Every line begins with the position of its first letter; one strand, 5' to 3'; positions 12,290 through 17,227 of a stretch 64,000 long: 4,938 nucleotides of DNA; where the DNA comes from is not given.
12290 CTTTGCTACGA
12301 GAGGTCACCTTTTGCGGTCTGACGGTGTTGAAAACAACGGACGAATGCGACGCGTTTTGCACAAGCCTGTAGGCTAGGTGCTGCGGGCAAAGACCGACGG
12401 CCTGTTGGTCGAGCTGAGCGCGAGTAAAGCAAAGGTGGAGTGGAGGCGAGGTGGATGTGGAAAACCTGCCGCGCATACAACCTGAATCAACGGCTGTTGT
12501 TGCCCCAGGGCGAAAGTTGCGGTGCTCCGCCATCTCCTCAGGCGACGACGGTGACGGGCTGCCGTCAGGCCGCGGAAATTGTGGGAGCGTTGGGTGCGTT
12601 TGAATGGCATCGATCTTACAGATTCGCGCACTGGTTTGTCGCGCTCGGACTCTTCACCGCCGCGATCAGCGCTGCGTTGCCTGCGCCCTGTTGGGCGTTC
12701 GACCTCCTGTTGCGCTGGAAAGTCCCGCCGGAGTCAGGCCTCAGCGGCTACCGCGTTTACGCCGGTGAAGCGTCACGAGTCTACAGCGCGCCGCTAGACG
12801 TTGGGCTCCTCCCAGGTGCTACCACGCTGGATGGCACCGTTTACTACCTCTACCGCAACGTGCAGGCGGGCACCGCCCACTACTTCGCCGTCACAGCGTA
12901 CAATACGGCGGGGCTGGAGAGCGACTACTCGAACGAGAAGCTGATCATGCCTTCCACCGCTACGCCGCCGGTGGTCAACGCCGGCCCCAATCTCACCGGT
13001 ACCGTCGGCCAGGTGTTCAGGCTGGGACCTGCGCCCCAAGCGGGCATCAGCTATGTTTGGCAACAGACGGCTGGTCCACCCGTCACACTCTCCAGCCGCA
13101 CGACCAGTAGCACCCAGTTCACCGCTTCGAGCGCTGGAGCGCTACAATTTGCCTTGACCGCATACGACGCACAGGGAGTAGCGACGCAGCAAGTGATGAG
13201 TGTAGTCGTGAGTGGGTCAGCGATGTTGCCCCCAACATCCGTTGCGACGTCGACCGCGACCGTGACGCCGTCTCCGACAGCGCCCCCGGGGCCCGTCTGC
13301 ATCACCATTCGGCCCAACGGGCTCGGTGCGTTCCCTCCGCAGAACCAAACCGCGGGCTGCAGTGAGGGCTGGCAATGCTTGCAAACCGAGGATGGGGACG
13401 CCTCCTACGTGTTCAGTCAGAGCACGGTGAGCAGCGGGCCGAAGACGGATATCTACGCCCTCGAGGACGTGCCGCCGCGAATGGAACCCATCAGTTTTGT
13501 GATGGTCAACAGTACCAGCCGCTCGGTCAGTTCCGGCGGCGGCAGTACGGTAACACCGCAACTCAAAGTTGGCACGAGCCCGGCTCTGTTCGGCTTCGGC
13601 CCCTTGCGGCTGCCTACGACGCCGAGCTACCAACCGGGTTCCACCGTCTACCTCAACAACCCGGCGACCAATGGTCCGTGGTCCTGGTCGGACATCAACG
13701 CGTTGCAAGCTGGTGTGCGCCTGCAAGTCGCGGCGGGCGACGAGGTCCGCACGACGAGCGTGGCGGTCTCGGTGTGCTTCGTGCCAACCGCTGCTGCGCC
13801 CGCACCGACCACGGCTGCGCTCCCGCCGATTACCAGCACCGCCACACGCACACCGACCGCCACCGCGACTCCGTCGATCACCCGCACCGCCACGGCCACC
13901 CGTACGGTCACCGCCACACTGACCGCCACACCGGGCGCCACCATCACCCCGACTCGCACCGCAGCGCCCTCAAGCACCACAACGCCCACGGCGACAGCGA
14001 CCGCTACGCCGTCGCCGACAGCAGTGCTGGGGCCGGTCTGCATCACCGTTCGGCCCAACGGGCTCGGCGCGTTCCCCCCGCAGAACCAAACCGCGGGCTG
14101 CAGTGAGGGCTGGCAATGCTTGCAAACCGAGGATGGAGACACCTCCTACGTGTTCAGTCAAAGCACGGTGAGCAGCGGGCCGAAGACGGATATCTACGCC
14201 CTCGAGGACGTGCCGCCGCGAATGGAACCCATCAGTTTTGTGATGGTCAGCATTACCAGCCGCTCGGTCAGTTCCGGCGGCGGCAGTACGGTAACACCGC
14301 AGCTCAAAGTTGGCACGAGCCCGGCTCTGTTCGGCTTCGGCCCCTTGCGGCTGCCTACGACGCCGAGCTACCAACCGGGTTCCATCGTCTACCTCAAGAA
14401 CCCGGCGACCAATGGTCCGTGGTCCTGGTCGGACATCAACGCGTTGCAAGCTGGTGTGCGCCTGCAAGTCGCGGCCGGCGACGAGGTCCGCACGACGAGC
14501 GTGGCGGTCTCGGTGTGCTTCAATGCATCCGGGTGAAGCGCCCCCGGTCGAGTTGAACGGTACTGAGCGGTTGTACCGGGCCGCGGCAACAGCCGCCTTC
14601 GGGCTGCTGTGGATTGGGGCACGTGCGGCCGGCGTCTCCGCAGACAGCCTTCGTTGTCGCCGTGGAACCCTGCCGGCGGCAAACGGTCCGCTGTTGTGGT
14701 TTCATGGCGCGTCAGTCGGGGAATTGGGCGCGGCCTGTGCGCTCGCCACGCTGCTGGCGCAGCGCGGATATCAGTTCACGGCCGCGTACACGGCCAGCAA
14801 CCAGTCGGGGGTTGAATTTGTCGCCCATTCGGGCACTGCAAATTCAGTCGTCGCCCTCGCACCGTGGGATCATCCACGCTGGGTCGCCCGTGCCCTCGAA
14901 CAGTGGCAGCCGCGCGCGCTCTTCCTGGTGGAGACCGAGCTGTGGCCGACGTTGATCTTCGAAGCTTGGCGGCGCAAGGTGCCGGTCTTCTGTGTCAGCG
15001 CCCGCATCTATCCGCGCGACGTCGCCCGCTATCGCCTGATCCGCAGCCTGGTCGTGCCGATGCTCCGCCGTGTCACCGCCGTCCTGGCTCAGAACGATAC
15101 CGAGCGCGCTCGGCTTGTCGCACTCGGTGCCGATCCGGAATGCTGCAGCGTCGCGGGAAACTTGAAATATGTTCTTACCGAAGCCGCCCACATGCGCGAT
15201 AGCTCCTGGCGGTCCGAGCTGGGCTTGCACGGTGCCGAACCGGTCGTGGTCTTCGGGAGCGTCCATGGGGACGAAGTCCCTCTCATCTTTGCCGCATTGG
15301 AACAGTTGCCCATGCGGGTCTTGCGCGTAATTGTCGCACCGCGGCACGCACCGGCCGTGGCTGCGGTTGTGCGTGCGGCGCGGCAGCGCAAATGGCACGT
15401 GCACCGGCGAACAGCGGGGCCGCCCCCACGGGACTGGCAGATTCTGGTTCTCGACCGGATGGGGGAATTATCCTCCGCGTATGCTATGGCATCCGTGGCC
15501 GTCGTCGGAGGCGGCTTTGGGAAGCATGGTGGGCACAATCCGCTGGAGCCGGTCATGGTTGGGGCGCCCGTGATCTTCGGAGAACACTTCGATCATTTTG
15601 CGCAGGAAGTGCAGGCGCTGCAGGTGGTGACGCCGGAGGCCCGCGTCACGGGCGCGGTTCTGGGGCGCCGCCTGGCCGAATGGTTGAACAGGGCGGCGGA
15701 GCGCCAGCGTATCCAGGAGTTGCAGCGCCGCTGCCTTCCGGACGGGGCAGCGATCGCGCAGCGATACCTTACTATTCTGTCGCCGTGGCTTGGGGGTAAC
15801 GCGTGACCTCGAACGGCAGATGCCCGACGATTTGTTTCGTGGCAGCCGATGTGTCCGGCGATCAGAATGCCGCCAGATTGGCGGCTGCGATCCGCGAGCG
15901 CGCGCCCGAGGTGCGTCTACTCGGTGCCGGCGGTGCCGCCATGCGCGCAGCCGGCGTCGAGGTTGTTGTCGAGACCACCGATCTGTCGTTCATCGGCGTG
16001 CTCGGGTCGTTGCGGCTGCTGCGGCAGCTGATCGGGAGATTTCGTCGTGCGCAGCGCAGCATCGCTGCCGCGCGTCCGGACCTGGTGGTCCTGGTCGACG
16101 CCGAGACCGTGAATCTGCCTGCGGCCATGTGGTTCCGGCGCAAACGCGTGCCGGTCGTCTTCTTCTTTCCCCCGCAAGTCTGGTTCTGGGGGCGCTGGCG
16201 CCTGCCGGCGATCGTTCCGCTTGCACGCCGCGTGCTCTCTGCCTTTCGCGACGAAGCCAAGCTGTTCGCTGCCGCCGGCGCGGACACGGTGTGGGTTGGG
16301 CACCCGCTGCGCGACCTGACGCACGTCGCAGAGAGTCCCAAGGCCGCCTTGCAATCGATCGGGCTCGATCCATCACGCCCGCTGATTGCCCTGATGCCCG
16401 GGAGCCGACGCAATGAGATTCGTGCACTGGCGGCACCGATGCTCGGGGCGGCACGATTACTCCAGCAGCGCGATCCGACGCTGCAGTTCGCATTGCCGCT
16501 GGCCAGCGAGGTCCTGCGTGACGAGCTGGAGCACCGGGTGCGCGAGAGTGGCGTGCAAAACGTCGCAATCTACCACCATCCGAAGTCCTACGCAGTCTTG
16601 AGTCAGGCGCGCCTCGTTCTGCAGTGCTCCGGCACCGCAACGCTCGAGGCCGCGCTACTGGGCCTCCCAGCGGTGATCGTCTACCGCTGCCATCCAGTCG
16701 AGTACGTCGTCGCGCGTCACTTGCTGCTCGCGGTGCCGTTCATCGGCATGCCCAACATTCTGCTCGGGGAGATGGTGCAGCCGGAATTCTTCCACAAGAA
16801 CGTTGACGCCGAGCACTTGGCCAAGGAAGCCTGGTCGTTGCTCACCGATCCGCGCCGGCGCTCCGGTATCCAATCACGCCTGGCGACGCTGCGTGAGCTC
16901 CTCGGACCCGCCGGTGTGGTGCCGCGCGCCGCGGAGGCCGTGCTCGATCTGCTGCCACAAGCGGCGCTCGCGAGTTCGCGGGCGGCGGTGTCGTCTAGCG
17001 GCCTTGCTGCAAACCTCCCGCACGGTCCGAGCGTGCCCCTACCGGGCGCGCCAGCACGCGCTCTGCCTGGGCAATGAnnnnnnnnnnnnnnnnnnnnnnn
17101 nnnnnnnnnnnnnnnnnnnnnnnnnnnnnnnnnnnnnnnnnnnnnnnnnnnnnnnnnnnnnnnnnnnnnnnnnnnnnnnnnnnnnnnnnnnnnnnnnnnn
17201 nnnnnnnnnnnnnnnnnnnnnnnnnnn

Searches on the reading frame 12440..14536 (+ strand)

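Call 9: search_protein_families(library=pfam, proteins=[window:12440-14536:+], max_evalue=0.001)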
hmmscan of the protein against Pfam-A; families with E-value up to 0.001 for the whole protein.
window:12440-14536:+ (698 aa): 1 family
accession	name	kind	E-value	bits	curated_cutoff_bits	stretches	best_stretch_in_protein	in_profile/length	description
PF22352.2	K319L-like_PKD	-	7.8e-07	29.5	27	1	203-257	29-84/84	K319L-like, PKD domain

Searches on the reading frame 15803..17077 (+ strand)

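Call 9: search_protein_families(library=pfam, proteins=[window:15803-17077:+], max_evalue=0.001)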
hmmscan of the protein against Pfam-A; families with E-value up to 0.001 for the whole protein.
window:15803-17077:+ (424 aa): 1 family
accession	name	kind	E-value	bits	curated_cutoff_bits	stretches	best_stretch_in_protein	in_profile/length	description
PF02684.21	LpxB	-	1.1e-70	238.8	22.6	1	10-354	1-346/374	Lipid-A-disaccharide synthetase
